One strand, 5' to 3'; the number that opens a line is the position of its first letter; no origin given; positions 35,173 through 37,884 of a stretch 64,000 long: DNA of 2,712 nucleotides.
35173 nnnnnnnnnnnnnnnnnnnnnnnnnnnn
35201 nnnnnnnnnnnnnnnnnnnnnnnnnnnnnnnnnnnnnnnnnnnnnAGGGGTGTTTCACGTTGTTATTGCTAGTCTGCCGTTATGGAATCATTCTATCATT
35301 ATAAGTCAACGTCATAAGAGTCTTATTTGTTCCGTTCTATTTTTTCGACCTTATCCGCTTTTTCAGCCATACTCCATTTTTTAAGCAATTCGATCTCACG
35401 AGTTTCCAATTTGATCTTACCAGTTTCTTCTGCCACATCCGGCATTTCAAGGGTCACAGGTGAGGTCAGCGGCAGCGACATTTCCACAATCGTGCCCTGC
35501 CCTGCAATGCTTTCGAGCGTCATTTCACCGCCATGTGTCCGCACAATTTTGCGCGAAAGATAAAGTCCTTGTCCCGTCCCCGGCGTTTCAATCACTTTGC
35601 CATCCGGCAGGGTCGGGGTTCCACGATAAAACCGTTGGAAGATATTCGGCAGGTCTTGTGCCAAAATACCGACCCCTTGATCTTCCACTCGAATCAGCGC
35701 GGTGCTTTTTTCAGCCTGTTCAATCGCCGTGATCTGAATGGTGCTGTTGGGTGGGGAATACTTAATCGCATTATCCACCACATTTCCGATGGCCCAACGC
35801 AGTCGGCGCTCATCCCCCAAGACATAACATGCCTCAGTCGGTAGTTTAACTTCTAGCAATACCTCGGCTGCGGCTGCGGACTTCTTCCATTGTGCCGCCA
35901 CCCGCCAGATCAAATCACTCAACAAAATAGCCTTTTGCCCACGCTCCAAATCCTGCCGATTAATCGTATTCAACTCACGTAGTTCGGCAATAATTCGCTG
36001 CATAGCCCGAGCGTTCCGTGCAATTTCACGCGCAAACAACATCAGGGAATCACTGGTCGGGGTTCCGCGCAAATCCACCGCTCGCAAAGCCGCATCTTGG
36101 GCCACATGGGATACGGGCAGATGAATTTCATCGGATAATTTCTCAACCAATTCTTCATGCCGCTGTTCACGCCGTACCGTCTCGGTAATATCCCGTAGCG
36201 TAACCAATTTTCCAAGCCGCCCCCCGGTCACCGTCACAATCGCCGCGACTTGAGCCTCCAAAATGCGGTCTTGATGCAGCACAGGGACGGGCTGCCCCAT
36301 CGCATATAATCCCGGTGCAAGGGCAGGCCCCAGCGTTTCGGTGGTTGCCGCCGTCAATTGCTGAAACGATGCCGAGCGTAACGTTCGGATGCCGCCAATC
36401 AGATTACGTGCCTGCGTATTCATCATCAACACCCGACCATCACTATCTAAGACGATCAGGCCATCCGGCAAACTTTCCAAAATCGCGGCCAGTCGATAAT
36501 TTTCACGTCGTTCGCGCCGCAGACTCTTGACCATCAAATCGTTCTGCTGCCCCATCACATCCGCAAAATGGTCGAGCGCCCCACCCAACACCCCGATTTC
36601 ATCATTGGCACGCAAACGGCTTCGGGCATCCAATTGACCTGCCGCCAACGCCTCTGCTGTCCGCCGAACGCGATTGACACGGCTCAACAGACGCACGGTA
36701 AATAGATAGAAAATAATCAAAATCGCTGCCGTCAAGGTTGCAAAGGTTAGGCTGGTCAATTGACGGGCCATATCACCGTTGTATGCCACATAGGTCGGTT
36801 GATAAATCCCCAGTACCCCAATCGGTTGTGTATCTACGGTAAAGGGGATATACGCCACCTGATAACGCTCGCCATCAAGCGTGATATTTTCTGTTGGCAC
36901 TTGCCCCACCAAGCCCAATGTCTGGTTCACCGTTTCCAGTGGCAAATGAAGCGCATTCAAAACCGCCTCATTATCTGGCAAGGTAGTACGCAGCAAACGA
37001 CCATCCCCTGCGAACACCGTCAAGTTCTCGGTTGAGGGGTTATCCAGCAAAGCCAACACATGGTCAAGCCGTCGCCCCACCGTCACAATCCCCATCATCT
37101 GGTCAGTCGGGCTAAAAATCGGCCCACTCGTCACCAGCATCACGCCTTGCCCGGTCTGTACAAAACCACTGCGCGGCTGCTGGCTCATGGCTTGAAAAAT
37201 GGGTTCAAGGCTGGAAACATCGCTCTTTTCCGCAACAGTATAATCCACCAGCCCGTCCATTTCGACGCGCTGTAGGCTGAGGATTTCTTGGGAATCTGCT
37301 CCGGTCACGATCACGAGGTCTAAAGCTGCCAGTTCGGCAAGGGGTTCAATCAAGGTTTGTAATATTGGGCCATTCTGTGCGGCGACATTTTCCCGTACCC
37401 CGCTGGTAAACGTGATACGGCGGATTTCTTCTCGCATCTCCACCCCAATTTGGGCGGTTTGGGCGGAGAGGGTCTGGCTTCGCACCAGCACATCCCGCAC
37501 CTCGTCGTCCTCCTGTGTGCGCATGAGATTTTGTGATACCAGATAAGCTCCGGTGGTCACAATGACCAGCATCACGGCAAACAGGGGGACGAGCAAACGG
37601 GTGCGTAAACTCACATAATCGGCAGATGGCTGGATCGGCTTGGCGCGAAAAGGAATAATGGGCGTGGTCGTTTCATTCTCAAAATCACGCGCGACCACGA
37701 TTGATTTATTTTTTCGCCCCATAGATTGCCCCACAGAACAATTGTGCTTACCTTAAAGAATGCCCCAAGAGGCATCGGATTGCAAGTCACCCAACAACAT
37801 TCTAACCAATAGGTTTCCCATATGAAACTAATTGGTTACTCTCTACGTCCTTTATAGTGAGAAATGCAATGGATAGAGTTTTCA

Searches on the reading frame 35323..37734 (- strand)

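Call 47: search_protein_families(library=pfam, proteins=[window:35323-37734:-], max_evalue=0.001)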
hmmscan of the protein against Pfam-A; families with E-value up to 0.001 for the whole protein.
window:35323-37734:- (803 aa): 8 families
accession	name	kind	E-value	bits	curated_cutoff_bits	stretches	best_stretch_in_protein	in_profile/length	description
PF02518.31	HATPase_c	-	6.9e-26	91.3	26.4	1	640-757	1-110/111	Histidine kinase-, DNA gyrase B-, and HSP90-like ATPase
PF14827.12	dCache_3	-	1.4e-10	41.6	25.7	1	87-314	13-236/239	Double sensory domain of two-component sensor kinase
PF00672.30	HAMP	-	7.4e-08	33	25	1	348-392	5-49/53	HAMP domain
PF05228.19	CHASE4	-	5.3e-06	27.1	26.2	1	133-225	43-123/140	CHASE4 domain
PF08448.16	PAS_4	-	1e-05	26.1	23.1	1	419-520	1-109/110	PAS fold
PF13188.13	PAS_8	-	1.4e-05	25.2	21.8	1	414-447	2-35/65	PAS domain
PF00989.32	PAS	-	9.5e-05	22.8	22.6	1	414-447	2-35/113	PAS fold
PF17203.10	sCache_3_2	-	0.0002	21.9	28.4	0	104-230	18-135/140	Single cache domain 3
